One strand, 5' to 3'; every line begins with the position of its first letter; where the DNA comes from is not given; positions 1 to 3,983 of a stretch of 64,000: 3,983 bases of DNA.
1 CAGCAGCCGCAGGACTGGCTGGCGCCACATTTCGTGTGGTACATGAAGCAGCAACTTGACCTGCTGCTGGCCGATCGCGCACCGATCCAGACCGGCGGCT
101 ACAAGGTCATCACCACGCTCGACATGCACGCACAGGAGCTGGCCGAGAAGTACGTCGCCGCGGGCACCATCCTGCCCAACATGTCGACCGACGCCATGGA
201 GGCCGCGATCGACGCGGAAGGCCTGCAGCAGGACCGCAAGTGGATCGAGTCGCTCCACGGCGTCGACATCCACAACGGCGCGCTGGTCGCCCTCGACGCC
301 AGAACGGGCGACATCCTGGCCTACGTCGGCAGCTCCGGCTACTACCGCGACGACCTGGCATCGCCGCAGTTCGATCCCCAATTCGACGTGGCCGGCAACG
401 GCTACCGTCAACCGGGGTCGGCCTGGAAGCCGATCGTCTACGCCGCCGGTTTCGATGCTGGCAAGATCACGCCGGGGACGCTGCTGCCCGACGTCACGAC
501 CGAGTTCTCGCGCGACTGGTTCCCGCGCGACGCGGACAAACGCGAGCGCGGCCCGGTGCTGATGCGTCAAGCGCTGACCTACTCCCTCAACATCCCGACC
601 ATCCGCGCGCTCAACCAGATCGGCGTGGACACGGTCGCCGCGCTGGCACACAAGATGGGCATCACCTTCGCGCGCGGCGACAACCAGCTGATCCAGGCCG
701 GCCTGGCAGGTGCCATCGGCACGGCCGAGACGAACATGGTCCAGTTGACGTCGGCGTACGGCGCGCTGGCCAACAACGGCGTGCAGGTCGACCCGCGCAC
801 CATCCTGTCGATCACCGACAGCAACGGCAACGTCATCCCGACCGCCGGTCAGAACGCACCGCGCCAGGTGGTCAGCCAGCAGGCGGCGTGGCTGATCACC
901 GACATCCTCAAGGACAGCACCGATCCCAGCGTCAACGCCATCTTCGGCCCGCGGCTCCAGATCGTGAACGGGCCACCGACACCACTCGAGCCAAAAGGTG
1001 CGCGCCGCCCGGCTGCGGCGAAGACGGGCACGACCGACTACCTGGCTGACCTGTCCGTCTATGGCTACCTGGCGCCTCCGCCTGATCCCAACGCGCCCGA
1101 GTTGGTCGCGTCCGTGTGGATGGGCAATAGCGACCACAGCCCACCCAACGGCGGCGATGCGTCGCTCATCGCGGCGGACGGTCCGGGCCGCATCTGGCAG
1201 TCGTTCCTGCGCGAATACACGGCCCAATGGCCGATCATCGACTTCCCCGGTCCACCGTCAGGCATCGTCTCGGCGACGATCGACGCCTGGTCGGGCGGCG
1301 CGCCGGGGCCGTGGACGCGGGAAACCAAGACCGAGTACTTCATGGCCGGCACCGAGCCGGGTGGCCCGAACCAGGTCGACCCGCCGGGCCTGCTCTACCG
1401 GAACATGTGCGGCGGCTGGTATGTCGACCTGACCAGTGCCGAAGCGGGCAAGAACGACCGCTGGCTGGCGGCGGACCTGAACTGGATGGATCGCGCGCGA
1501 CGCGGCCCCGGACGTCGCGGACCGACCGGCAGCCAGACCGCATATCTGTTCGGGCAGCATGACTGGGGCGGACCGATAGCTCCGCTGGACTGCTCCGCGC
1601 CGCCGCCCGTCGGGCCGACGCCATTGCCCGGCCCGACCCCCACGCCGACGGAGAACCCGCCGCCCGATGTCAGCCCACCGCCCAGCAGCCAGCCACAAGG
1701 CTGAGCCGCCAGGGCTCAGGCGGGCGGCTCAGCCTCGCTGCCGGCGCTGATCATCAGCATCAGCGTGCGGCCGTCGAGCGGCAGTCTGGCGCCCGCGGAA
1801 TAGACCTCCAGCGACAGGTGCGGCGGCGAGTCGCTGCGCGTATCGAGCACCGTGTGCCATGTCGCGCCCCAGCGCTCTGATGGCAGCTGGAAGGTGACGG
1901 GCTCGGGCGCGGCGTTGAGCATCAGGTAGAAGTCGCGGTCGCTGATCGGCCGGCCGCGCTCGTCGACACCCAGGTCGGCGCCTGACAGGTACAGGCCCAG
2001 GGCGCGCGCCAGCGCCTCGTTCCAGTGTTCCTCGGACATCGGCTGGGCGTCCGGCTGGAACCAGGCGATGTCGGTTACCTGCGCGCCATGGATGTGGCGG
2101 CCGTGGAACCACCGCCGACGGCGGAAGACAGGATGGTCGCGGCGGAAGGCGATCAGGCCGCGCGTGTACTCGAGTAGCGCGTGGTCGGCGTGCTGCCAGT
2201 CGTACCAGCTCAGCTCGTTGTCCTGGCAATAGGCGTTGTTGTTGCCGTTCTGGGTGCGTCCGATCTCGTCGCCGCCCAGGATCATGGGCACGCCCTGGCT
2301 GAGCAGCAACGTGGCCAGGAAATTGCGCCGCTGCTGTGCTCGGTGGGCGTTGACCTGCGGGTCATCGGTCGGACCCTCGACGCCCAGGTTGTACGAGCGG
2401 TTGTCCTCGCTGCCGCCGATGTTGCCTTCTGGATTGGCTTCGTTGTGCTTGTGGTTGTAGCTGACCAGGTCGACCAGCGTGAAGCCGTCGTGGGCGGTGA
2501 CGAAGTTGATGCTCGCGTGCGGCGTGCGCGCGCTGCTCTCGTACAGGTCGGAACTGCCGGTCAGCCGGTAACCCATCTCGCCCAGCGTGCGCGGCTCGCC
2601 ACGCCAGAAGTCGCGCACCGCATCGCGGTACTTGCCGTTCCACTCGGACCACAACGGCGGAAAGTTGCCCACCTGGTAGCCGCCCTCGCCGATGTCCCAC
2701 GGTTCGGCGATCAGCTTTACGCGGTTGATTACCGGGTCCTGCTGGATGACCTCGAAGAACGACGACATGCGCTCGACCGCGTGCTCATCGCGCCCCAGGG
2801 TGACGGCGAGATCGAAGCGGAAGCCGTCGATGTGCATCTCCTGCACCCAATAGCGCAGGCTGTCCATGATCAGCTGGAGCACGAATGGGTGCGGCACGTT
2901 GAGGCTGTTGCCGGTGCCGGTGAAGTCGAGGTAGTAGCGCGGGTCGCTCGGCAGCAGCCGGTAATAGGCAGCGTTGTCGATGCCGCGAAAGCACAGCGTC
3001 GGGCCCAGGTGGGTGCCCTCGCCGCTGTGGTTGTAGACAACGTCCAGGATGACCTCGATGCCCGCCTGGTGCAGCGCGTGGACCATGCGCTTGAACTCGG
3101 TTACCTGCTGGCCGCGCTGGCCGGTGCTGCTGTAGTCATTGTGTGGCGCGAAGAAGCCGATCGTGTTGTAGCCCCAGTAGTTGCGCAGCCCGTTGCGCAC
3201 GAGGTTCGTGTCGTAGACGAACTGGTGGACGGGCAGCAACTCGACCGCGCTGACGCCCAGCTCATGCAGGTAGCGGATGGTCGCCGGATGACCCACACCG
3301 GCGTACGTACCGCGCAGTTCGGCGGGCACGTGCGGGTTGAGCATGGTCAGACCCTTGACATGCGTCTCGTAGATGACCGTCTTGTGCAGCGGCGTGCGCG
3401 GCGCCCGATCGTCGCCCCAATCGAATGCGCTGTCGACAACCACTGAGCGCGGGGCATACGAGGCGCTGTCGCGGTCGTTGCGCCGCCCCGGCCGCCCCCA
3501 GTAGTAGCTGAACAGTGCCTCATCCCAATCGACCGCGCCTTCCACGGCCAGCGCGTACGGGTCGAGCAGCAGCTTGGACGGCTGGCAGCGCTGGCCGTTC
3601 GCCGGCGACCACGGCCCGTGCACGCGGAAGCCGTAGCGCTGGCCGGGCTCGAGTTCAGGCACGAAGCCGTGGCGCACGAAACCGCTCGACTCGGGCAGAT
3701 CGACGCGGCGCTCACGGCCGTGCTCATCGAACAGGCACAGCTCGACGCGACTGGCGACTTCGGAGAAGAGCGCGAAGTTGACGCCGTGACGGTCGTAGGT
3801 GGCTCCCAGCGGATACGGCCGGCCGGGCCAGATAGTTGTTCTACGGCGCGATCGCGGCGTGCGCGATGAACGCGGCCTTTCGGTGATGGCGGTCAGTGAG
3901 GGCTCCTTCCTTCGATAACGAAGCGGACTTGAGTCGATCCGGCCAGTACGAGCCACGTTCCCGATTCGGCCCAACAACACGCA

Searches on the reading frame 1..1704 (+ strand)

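Call 66: search_protein_families(library=pfam, proteins=[window:1-1704:+], max_evalue=0.0001)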
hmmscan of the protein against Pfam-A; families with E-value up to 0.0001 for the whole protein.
window:1-1704:+ (567 aa): 1 family
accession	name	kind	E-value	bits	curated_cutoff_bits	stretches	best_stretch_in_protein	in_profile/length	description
PF00905.27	Transpeptidase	-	6.1e-24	85.2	22.1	1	93-347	1-244/299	Penicillin binding protein transpeptidase domain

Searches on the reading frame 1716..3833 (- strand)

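Call 66: search_protein_families(library=pfam, proteins=[window:1716-3833:-], max_evalue=0.0001)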
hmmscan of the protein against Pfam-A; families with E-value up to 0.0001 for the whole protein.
window:1716-3833:- (705 aa): 3 families
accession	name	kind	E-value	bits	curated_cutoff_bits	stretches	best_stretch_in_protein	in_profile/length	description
PF02922.24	CBM_48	-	1.4e-18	67.4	22.4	1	8-94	1-83/83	Carbohydrate-binding module 48 (Isoamylase N-terminal domain)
PF00128.31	Alpha-amylase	-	8.8e-17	61.9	22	2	185-272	24-94/446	Alpha amylase, catalytic domain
PF21331.3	Isoamylase_C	-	2e-07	31.9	27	1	589-688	2-91/107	Isoamylase, C-terminal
